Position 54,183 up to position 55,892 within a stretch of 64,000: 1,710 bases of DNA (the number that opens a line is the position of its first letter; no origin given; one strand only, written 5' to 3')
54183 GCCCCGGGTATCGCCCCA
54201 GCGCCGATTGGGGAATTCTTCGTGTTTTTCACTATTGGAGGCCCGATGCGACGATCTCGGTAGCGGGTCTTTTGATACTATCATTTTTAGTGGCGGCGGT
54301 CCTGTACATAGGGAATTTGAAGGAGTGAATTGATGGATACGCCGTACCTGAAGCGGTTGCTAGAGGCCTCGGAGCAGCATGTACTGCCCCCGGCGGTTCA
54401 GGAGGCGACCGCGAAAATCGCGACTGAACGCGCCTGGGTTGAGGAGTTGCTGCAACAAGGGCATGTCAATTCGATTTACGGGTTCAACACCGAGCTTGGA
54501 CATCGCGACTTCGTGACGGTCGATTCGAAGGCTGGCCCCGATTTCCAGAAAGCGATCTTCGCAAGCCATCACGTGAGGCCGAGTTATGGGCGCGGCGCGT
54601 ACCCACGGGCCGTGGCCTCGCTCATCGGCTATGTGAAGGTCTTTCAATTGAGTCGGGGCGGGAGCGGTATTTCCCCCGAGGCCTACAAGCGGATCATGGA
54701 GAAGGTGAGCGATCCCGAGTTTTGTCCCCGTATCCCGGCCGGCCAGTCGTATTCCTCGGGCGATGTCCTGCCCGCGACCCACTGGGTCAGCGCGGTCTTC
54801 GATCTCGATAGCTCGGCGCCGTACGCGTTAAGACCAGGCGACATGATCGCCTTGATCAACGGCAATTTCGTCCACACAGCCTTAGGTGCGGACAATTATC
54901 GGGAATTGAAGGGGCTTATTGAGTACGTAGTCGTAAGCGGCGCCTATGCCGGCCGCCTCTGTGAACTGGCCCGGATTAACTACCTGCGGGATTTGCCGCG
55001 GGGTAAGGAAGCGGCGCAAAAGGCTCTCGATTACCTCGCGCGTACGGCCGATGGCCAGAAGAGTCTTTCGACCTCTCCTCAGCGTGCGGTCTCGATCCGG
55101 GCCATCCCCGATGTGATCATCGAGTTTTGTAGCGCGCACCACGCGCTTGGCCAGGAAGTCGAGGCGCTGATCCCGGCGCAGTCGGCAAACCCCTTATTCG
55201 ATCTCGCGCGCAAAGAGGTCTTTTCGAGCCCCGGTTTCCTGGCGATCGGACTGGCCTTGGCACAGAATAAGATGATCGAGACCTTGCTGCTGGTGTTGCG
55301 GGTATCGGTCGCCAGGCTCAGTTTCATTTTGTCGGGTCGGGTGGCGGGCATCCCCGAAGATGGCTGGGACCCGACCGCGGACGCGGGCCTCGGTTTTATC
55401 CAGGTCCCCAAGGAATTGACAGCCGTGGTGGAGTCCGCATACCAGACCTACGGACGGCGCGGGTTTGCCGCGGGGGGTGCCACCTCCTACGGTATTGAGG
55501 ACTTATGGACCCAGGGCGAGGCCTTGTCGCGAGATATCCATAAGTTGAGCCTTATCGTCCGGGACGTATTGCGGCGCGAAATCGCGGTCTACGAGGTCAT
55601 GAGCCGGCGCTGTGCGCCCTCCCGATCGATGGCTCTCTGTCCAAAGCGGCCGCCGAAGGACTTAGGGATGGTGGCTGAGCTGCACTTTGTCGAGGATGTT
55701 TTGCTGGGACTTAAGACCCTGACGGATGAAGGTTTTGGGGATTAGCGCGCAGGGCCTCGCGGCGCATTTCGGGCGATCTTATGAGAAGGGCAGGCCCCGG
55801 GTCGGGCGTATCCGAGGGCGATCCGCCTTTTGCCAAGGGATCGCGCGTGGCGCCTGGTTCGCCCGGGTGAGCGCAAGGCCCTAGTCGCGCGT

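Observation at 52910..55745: Coupled two-gene module: unknown membrane-anchored 472-aa protein + divergent MIO-family lyase at the edge of an island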

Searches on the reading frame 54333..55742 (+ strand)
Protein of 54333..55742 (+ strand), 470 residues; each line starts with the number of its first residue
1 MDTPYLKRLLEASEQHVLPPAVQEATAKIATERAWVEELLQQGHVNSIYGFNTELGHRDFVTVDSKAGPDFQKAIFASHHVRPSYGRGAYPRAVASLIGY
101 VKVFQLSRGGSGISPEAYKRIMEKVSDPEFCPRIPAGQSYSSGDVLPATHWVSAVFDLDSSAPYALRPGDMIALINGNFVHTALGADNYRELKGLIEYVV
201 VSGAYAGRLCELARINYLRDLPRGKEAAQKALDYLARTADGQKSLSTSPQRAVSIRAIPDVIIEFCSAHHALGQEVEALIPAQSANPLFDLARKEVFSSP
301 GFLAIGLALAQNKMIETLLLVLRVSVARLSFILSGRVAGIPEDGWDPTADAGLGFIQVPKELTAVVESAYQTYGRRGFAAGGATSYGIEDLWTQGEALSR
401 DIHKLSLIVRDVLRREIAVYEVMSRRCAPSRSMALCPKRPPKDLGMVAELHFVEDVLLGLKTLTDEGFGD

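Call 3: search_protein_families(library=pfam, proteins=[window:54333-55742:+], max_evalue=1)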
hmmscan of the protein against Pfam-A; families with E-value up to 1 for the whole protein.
window:54333-55742:+ (470 aa): 1 family
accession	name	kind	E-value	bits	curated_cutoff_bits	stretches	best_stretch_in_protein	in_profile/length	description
PF00221.24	Lyase_aromatic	-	8.8e-26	91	27.3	1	23-413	20-433/466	Aromatic amino acid lyase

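Call 4: search_protein_families(library=ncbifam, proteins=[window:54333-55742:+], max_evalue=1)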
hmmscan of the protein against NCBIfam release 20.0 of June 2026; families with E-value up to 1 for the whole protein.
window:54333-55742:+ (470 aa): 5 families
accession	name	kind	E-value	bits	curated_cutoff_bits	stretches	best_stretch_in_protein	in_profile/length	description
NF006871.0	PRK09367.1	subfamily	3.3e-17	62.3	524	1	22-314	29-341/505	histidine ammonia-lyase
TIGR01225.1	hutH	equivalog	1.3e-13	50.2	539.15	1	23-314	27-338/506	histidine ammonia-lyase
TIGR04475.1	Phe_D_beta_mut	equivalog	2.4e-09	36.4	800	1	9-148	15-149/510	phenylalanine aminomutase (D-beta-phenylalanine forming)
TIGR03832.1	Tyr_2_3_mutase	equivalog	1.5e-08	33.6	501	2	16-155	18-152/507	tyrosine 2,3-aminomutase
NF053541.1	FlxA_rubin_TAL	equivalog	6.8e-06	24.8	700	1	46-150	40-141/498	flexirubin biosynthesis tyrosine ammonia-lyase FlxA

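Call 5: search_protein_families(library=padloc, proteins=[window:54333-55742:+], max_evalue=1)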
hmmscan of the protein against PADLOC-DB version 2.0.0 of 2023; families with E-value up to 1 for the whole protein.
window:54333-55742:+ (470 aa): 0 families

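Call 7: search_solved_structures(query=window:54333-55742:+, max_evalue=0.001, show_alignments=2)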
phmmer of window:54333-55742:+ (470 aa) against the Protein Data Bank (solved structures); distinct sequences matched with E-value up to 0.001: 4.
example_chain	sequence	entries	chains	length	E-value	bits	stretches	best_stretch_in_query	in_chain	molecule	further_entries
1gkm_B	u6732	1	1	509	3.9e-05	26.2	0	27-153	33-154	Histidine ammonia-lyase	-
1gkj_A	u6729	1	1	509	3.9e-05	26.2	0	27-153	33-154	HISTIDINE AMMONIA-LYASE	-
1eb4_A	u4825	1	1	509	0.00046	22.7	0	27-152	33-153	HISTIDINE AMMONIA-LYASE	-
1gk2_A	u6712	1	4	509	0.00052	22.5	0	27-152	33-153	HISTIDINE AMMONIA-LYASE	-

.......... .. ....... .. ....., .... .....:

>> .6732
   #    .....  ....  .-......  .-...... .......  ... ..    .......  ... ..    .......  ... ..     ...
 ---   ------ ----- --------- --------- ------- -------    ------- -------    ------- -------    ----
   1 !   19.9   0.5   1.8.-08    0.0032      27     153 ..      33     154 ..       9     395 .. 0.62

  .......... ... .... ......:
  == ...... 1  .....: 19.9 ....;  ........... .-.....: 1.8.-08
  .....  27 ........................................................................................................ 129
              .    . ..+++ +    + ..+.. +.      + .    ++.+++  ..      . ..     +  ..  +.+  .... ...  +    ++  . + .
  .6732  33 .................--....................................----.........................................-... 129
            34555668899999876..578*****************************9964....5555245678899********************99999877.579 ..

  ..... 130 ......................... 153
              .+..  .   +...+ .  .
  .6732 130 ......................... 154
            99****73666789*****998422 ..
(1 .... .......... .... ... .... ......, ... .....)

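Call 17: find_homologous_proteins(query=window:54333-55742:+)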
Query window:54333-55742:+ (470 aa): 25 proteins with E <= 0.001 among 8000 candidates.
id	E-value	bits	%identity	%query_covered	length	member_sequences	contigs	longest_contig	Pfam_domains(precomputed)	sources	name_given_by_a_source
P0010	0.0e+0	1053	100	100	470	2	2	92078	PF00221.25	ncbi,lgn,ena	-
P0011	1.5e-275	932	89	100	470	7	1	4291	PF00221.25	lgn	-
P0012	2.4e-249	846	80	100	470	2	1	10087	PF00221.25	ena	-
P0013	4.0e-241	819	79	100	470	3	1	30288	PF00221.25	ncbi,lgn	-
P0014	4.7e-220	750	71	100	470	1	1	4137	PF00221.25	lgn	-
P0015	1.5e-215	735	71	100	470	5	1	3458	PF00221.25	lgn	-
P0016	6.5e-181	621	64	98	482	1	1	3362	PF00221.25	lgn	-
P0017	8.0e-176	604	60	100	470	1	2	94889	PF00221.25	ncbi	ncbi:MAG: aromatic amino acid lyase [Acidiferrobacter sp.]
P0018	4.9e-168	578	89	64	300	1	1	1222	PF00221.25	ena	-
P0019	4.8e-57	212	35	80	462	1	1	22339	PF00221.25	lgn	-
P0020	2.2e-56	210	34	83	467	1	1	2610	PF00221.25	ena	-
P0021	5.1e-54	202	34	93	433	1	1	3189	PF00221.25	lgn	-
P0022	9.3e-54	201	34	83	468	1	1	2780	PF00221.25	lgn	-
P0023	2.9e-52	197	35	79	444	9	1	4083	PF00221.25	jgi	jgi:histidine ammonia-lyase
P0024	6.3e-51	192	35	80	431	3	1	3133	PF00221.25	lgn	-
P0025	2.6e-48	183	33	84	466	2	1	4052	PF00221.25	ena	-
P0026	3.5e-48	183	33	89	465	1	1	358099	PF00221.25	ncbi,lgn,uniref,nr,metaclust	ncbi:aromatic amino acid lyase [Neolewinella persica]|uniref:aromatic amino acid lyase n=1 Tax=Neole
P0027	7.0e-45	172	32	86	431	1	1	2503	PF00221.25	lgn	-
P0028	5.3e-38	150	32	86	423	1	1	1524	PF00221.25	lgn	-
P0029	2.2e-31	128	34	84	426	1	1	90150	PF00221.25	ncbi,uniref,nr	ncbi:aromatic amino acid lyase [Antribacter sp. KLBMP9083]|uniref:Aromatic amino acid lyase n=1 Tax=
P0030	1.2e-30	125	28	78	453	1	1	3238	PF00221.25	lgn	-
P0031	4.4e-29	120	26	88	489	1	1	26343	PF00221.25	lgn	-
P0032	3.5e-28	117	29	84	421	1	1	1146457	PF00221.25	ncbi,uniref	ncbi:aromatic amino acid lyase [Myceligenerans crystallogenes]|uniref:Histidine ammonia-lyase n=1 Ta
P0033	8.1e-13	66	27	78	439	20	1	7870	PF00221.25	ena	-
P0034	5.5e-12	64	36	34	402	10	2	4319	PF00221.25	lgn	-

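Call 18: find_encoding_contigs(protein=P0017, flank=8000, max_places=2)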
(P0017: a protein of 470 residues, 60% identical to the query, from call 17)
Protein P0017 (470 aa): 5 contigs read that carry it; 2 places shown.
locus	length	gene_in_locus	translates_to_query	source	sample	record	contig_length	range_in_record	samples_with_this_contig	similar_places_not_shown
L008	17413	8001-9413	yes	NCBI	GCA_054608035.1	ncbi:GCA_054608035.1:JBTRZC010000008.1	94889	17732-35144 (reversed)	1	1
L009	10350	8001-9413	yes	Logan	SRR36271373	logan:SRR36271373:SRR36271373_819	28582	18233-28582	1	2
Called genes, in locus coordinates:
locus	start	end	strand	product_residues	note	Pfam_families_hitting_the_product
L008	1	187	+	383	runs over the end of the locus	PF08442:ATP-grasp_2, PF00549:Ligase_CoA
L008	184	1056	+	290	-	PF02629:CoA_binding, PF13607:Succ_CoA_lig, PF00549:Ligase_CoA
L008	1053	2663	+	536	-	PF00795:CN_hydrolase, PF02540:NAD_synthase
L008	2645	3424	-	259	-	PF13512:TPR_18, PF13525:YfiO, PF13174:TPR_6 (faint), PF13428:TPR_14 (faint), PF13432:TPR_16 (weak)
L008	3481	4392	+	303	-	PF01479:S4 (weak), PF00849:PseudoU_synth_2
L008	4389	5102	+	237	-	PF02578:Cu-oxidase_4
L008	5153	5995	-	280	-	PF02749:QRPTase_N, PF01729:QRPTase_C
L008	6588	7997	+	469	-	-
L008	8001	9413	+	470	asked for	PF00221:Lyase_aromatic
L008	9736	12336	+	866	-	PF02861:Clp_N, PF23569:NBD_SMAX1 (weak), PF00004:AAA, PF17871:AAA_lid_9, PF07724:AAA_2, PF00004:AAA, PF07728:AAA_5, PF10431:ClpB_D2-small, +9 more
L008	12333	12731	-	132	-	PF03061:4HBT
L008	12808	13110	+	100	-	-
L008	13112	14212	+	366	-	PF01264:Chorismate_synt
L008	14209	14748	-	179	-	PF09335:VTT_dom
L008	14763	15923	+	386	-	PF03825:Nuc_H_symport, PF12832:MFS_1_like, PF07690:MFS_1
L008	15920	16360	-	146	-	-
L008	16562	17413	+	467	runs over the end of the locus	PF00330:Aconitase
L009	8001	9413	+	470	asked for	PF00221:Lyase_aromatic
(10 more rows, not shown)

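Call 19: find_encoding_contigs(protein=P0019, flank=8000, max_places=2)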
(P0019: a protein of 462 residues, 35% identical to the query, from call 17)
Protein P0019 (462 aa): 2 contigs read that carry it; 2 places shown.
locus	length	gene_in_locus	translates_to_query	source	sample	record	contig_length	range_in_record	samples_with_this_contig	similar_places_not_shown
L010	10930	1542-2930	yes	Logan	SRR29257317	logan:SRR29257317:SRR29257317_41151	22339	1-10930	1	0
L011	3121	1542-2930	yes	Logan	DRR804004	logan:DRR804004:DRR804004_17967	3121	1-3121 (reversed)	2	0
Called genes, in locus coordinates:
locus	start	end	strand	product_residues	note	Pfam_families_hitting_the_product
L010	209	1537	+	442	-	-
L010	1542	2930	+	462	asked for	PF00221:Lyase_aromatic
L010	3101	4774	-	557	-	PF13522:GATase_6, PF13537:GATase_7, PF12481:DUF3700, PF00733:Asn_synthase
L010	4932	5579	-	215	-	PF01470:Peptidase_C15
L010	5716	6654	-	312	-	PF02626:CT_A_B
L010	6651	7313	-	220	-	PF02682:CT_C_D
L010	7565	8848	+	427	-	PF01625:PMSR, PF13098:Thioredoxin_2, PF01641:SelR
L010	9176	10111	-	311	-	PF00126:HTH_1, PF03466:LysR_substrate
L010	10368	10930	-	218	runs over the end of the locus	PF01144:CoA_trans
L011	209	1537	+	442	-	-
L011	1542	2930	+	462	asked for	PF00221:Lyase_aromatic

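Call 20: find_encoding_contigs(protein=P0026, flank=8000, max_places=2)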
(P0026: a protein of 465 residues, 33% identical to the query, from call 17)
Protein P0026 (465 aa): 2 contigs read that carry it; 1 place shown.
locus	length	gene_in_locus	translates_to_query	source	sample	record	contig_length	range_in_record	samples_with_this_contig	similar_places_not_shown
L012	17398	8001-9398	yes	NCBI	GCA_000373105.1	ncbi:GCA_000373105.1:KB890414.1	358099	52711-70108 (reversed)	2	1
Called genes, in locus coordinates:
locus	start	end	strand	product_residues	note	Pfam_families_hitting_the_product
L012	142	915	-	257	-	PF12811:BaxI_1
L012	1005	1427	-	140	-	PF01220:DHquinase_II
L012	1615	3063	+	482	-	PF01943:Polysacc_synt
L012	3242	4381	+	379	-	PF00762:Ferrochelatase, PF01903:CbiX (faint)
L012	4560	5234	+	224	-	-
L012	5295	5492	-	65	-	-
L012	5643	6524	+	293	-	PF00535:Glycos_transf_2, PF10111:Glyco_tranf_2_2 (weak)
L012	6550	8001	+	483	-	-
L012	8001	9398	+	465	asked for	PF00221:Lyase_aromatic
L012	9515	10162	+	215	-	-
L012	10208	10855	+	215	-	-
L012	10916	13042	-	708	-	PF22745:Nlig-Ia, PF01653:DNA_ligase_aden, PF03120:OB_DNA_ligase, PF12826:HHH_2, PF00533:BRCT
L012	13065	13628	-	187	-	PF01765:RRF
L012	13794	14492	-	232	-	PF04298:Zn_peptidase_2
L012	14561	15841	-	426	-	PF02403:Seryl_tRNA_N, PF00587:tRNA-synt_2b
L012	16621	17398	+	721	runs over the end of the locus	PF07498:Rho_N, PF07497:Rho_RNA_bind, PF00006:ATP-synt_ab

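Call 21: find_encoding_contigs(protein=P0029, flank=8000, max_places=2)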
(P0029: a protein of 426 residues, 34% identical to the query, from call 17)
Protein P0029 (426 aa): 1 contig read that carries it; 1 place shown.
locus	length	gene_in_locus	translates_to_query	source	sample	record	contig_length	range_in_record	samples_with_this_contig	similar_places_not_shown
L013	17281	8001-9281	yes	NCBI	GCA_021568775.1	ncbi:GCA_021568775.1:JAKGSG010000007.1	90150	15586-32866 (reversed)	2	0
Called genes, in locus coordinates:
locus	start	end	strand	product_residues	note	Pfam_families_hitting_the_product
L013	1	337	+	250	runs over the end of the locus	PF02390:Methyltransf_4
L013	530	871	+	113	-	PF04341:DUF485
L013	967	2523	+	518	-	PF00474:SSF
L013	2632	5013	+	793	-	PF09371:Tex_N, PF22706:Tex_central_region, PF16921:Tex_YqgF, PF12836:HHH_3, PF17674:HHH_9, PF00575:S1, PF23459:S1_RRP5 (weak)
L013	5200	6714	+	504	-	-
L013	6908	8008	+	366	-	-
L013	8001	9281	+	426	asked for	PF00221:Lyase_aromatic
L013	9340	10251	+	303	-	PF27100:DcsG_N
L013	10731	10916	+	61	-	-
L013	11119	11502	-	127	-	PF00903:Glyoxalase (weak), PF18029:Glyoxalase_6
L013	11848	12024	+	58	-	-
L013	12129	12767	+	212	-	PF00929:RNase_T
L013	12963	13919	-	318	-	PF12773:DZR (weak), PF13240:Zn_Ribbon_1 (faint), PF16697:Yop-YscD_cpl (weak), PF00498:FHA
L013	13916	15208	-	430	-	PF00092:VWA, PF13519:VWA_2, PF13768:VWA_3, PF18571:VWA_3_C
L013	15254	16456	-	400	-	PF12773:DZR (weak), PF13672:PP2C_2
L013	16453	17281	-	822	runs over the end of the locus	PF16919:PknG_rubred, PF00069:Pkinase, PF07714:PK_Tyr_Ser-Thr, PF16918:PknG_TPR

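Call 27: search_protein_families(library=pfam, proteins=[L008:6588-7994:+, L010:209-1534:+, L012:6550-7998:+, L013:6908-8005:+], max_evalue=5)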
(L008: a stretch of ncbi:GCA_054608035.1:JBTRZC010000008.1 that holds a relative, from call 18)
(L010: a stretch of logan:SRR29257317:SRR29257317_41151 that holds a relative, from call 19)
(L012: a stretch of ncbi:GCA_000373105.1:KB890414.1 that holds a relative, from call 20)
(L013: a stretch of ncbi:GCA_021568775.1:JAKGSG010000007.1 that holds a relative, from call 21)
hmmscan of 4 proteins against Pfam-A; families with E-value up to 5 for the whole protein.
L008:6588-7994:+ (469 aa): 2 families
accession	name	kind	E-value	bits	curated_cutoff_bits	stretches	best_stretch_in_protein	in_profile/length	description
PF16813.11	Cas_St_Csn2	-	0.024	14.2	28.8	1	327-419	32-120/343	CRISPR-associated protein Csn2 subfamily St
PF22970.2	DUF7028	-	0.13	12.7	27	1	298-344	6-52/83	Domain of unknown function (DUF7028)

L010:209-1534:+ (442 aa): 2 families
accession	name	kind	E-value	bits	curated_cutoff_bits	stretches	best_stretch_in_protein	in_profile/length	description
PF10392.15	COG5_N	-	0.16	12.6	31.2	1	292-380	9-97/132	Conserved oligomeric Golgi complex subunit 5, N-terminal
PF02520.22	ANIS5_cation-bd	-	0.54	10.8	29.3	0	119-166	6-51/109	SXP/RAL-2 family protein Ani s 5-like, metal-binding domain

L012:6550-7998:+ (483 aa): 1 family
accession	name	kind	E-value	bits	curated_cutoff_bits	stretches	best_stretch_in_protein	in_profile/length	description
PF15480.11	DUF4640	-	0.21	11.8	26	1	20-80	108-169/292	Domain of unknown function (DUF4640)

L013:6908-8005:+ (366 aa): 1 family
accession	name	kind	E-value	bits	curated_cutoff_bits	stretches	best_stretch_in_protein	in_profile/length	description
PF23778.1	Phage_holin_2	-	0.037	14.7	32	1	310-364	33-87/92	Putative phage holin family 2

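Call 37: find_related_loci(query=A2, collection=genome_contigs, flank=6000)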
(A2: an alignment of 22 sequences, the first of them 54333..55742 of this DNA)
Query A2 (470 aa) in genome_contigs; peptide patterns used: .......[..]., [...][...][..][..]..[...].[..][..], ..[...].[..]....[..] (x = any residue, [..] = any of these).
76 stretches matched a pattern; 37 encode a relative of the query (tblastn E <= 1e-3); 36 distinct loci.
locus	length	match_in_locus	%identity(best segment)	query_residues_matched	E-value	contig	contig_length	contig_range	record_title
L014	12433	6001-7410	79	1-470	0e+0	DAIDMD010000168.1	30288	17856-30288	MAG TPA_asm: Acidiferrobacter sp. isolate clean437 k141_611335, whole genome shotgun sequence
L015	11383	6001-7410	89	1-470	0e+0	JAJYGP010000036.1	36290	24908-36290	MAG: Proteobacteria bacterium isolate DBS1-3.bin140 NODE_1848_length_36290_cov_2.20333, whole genome shotgun sequence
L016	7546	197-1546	38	3-453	3e-102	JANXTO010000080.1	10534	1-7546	MAG: Undibacterium sp. isolate 338R_metabat_85_sub 338R_k141_1092070, whole genome shotgun sequence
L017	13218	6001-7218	31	6-416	1e-60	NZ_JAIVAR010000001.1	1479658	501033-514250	Rossellomorea aquimaris strain AcN35-5 AcN35-5_ctg001, whole genome shotgun sequence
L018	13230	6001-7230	31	6-413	7e-59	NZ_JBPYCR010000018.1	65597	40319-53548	Virgibacillus sp. W0181 Scaffold17_1, whole genome shotgun sequence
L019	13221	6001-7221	31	6-419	7e-58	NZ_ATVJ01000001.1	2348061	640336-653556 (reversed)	Ponticaulis koreensis DSM 19734 G523DRAFT_scaffold00001.1_C, whole genome shotgun sequence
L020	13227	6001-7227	32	6-420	7e-57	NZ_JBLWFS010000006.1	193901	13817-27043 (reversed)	Alkalihalobacterium sp. APHAB7 NODE_6_length_193901_cov_47.620223, whole genome shotgun sequence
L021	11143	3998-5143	36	6-395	1e-56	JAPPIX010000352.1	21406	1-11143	MAG: Gammaproteobacteria bacterium isolate RHO2_bin_33 NODE_3293_length_21406_cov_7.941595, whole genome shotgun sequenc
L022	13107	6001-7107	34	19-395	2e-54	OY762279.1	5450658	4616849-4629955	MAG: Pseudomonadales bacterium isolate dffa4d29-6664-44c6-a6fb-b72d241ba3f8 genome assembly, chromosome: 1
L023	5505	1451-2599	32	6-395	1e-54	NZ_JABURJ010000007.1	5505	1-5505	MAG: Kangiella sp. isolate Bin_2 NODE_2491_length_5505_cov_203.321, whole genome shotgun sequence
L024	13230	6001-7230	33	1-420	4e-54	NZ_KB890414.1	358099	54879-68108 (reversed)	Neolewinella persica DSM 23188 B036DRAFT_scaffold_1.2, whole genome shotgun sequence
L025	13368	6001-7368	30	6-462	9e-53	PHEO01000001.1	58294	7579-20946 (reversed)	MAG: Alphaproteobacteria bacterium HGW-Alphaproteobacteria-11 bjp_ig2157_scaffold_172, whole genome shotgun sequence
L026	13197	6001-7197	32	22-433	1e-52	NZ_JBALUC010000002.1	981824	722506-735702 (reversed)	MAG: Hyphomonas sp. isolate 3NakV-07 NODE_2_length_981824_cov_21.710253, whole genome shotgun sequence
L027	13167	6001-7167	31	22-419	3e-51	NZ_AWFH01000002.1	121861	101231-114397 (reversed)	Hyphomonas atlantica strain 22II1-22F38 contig10, whole genome shotgun sequence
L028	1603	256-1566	31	6-441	7e-53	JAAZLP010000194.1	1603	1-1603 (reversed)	MAG: Phyllobacteriaceae bacterium isolate AS23ysBPME_229 119082_AS23, whole genome shotgun sequence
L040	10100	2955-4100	35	2-395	1e-62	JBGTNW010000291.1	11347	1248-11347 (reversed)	MAG: Phormidesmis sp. isolate JTS-RE397 k141_7631671, whole genome shotgun sequence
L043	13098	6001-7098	29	20-415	4e-31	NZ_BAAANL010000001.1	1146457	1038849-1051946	Myceligenerans crystallogenes strain JCM 14326 sequence01, whole genome shotgun sequence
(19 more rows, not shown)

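Call 54: search_protein_families(library=pfam, alignment_id=A4, max_evalue=0.00001)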
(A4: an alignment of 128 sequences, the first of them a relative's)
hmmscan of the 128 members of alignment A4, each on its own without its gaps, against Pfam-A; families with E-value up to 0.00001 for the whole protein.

A. member 1, L008:4389-5099:+ (237 aa): 1 family
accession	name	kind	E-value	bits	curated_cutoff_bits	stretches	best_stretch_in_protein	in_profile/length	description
PF02578.20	Cu-oxidase_4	-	3.7e-64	216.8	22.9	1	19-235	1-238/238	Multi-copper polyphenol oxidoreductase laccase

B. families by the number of members that match (of 128 scanned): 128 families (the first 25 are shown)
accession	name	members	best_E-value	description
PF07992.20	Pyr_redox_2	3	2.3e-61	Pyridine nucleotide-disulphide oxidoreductase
PF01266.30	DAO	3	3.1e-58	FAD dependent oxidoreductase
PF00070.33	Pyr_redox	3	2.3e-22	Pyridine nucleotide-disulphide oxidoreductase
PF13738.12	Pyr_redox_3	3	5.1e-09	Pyridine nucleotide-disulphide oxidoreductase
PF00171.27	Aldedh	2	4.8e-139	Aldehyde dehydrogenase family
PF13561.12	adh_short_C2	2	7.3e-91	Enoyl-(Acyl carrier protein) reductase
PF02826.25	2-Hacid_dh_C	2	1.1e-49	D-isomer specific 2-hydroxyacid dehydrogenase, NAD binding domain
PF00005.33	ABC_tran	2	2.1e-33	ABC transporter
PF02537.21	CRCB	2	2.7e-27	CrcB-like protein, Camphor Resistance (CrcB)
PF07729.17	FCD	2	3.6e-27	FCD domain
PF00528.27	BPD_transp_1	2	1.5e-25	Binding-protein-dependent transport system inner membrane component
PF00106.31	adh_short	2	8.7e-17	short chain dehydrogenase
PF00392.27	GntR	2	1.6e-16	Bacterial regulatory proteins, gntR family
PF00903.31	Glyoxalase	2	3e-11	Glyoxalase/Bleomycin resistance protein/Dioxygenase superfamily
PF03446.21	NAD_binding_2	2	2.5e-06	NAD binding domain of 6-phosphogluconate dehydrogenase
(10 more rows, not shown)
